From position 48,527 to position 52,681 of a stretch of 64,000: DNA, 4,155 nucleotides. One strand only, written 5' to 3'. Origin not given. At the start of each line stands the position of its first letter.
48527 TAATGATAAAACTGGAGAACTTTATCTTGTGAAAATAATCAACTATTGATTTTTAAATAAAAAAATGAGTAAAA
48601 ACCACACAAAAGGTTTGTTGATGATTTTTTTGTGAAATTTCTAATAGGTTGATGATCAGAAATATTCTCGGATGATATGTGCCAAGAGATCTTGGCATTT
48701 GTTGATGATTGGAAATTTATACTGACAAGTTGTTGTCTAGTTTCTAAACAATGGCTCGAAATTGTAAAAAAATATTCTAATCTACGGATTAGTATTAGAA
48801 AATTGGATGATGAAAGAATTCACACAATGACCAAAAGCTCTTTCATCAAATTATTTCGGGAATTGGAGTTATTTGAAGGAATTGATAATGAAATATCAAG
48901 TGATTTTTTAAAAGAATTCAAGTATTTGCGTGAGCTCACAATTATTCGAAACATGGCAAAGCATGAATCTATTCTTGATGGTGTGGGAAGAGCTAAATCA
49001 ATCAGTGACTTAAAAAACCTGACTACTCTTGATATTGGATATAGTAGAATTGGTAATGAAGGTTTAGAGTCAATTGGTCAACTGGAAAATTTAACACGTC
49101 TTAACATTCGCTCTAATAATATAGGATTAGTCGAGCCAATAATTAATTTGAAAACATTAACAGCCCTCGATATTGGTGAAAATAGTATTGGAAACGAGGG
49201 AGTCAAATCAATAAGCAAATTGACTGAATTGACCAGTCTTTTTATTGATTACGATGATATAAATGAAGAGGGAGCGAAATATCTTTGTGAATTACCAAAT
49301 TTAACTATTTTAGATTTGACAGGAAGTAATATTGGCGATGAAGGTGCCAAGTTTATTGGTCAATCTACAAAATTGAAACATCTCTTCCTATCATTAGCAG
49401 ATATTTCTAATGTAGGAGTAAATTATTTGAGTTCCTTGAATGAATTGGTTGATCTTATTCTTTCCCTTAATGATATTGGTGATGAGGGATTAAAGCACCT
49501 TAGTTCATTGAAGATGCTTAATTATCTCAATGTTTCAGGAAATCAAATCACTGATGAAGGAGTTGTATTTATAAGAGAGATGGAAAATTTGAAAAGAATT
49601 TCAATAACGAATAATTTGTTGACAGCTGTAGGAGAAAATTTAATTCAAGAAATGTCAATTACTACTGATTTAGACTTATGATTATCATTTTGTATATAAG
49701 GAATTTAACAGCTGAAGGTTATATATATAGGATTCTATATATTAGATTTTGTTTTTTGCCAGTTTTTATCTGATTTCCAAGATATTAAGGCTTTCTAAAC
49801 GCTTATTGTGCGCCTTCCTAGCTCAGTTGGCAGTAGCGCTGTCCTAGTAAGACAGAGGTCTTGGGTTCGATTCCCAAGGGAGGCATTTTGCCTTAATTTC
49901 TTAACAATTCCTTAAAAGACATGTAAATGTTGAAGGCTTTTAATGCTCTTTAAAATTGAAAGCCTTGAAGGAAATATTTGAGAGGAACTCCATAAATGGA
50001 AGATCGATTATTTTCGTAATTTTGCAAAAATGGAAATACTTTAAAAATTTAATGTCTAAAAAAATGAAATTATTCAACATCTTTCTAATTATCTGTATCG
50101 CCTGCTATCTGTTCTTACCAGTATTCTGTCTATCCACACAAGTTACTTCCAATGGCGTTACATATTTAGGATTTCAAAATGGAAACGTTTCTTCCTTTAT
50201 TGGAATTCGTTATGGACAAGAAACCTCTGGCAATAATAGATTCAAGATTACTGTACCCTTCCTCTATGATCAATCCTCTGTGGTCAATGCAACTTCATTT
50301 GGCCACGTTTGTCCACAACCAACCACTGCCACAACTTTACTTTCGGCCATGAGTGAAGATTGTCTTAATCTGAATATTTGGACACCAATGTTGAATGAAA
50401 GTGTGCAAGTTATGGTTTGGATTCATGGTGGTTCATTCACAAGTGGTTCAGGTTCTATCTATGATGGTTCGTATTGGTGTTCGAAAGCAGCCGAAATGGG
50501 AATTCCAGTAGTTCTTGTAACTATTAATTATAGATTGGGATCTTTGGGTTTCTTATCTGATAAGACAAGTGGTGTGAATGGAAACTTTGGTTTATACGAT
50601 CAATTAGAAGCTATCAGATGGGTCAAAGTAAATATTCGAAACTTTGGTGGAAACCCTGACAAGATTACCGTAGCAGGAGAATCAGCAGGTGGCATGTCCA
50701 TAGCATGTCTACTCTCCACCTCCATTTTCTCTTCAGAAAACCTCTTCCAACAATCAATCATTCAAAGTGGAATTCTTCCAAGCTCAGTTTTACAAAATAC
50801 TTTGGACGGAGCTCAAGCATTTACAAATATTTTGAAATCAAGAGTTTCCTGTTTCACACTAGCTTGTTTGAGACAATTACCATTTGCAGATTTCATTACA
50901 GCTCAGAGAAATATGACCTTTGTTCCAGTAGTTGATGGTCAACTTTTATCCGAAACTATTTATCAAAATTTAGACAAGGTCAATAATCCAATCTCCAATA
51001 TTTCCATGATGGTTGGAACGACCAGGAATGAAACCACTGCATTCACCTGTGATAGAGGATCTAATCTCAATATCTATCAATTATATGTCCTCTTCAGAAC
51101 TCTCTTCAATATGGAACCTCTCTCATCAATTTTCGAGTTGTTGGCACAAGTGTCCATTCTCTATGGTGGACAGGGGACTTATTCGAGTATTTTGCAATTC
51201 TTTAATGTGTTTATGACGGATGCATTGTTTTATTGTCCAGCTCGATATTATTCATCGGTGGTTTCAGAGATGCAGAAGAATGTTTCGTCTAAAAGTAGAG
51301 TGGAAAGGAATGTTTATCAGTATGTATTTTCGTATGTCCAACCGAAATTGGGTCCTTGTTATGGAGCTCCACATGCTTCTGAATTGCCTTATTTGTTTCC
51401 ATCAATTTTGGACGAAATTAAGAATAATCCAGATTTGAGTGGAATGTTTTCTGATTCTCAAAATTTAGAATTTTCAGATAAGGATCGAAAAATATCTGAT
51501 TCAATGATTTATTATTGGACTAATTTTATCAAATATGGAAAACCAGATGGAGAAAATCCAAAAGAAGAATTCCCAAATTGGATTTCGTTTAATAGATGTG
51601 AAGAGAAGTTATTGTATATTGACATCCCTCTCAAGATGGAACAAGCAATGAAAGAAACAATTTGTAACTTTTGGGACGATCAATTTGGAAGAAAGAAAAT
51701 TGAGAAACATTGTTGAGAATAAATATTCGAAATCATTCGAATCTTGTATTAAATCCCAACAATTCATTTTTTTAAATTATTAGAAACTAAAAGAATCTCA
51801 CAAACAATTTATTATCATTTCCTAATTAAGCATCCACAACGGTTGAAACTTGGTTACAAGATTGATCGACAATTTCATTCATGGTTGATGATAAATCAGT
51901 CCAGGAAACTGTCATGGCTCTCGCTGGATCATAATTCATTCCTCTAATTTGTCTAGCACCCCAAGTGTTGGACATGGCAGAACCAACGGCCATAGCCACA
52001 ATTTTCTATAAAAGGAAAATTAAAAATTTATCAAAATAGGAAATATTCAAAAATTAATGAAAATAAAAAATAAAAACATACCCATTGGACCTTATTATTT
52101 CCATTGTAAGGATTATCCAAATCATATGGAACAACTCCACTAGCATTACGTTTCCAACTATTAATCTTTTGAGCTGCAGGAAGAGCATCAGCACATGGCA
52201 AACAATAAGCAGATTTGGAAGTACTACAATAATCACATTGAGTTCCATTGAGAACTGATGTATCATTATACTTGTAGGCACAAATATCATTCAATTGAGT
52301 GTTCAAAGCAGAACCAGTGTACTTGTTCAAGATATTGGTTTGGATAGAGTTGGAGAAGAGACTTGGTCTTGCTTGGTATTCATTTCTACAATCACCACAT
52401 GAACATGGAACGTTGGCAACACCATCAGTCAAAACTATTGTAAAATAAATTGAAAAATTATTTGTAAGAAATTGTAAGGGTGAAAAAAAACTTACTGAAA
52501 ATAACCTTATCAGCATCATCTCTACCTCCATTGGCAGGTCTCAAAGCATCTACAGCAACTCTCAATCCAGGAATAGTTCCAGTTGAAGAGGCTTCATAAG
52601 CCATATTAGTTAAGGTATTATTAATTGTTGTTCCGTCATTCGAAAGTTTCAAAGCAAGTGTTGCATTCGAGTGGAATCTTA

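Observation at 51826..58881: Giant secreted protein built from about 20 bacterial-adhesin-style cadherin-like/VCBS-type repeats fused to a VWA domain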

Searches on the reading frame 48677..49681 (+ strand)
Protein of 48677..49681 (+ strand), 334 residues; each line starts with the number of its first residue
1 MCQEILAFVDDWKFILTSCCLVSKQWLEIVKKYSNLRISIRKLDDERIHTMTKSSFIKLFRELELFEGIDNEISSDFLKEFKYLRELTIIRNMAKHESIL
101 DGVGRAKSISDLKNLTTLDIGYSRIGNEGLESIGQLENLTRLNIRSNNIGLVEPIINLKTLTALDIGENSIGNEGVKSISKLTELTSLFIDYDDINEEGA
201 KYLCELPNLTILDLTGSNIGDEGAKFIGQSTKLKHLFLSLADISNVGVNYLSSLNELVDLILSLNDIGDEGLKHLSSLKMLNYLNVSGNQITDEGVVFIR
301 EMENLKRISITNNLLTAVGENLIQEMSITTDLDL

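Call 70: search_protein_families(library=pfam, proteins=[window:48677-49681:+], max_evalue=0.00001)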
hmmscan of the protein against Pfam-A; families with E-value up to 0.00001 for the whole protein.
window:48677-49681:+ (334 aa): 6 families
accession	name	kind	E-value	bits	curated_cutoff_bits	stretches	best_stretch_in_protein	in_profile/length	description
PF13516.12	LRR_6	-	2.2e-29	99.6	23.4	0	207-227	3-23/24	Leucine Rich repeat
PF23598.1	LRR_14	-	2.1e-18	66.7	40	1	106-311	63-271/353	Leucine-rich repeat region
PF13855.12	LRR_8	-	5.7e-16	58.5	27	0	281-334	3-56/61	Leucine rich repeat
PF12799.13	LRR_4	-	2.5e-12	47.1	27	0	281-318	3-39/44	Leucine Rich repeats (2 copies)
PF25013.1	LRR_Zer-1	-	8.7e-07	29.6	27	0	109-223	4-102/137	Zer-1-like, Leucine-rich repeats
PF00560.39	LRR_1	-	9.4e-07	28.2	20.6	0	138-152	1-16/23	Leucine Rich Repeat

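Call 72: find_encoding_contigs(protein=window:48677-49681:+, flank=10000, max_places=3)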
Protein window:48677-49681:+ (334 aa): no gene with exactly this product is on record in the collection.

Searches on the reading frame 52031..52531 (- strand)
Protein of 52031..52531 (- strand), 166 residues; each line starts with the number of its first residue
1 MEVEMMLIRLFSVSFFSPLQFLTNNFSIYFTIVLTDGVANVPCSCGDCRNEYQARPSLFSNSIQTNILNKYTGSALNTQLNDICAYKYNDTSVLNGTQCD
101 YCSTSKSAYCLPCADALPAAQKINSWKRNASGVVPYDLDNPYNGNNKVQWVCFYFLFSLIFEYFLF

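Call 5: search_protein_families(library=pfam, proteins=[window:52031-52531:-], max_evalue=0.1)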
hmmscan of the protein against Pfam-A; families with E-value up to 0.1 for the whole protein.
window:52031-52531:- (166 aa): 0 families
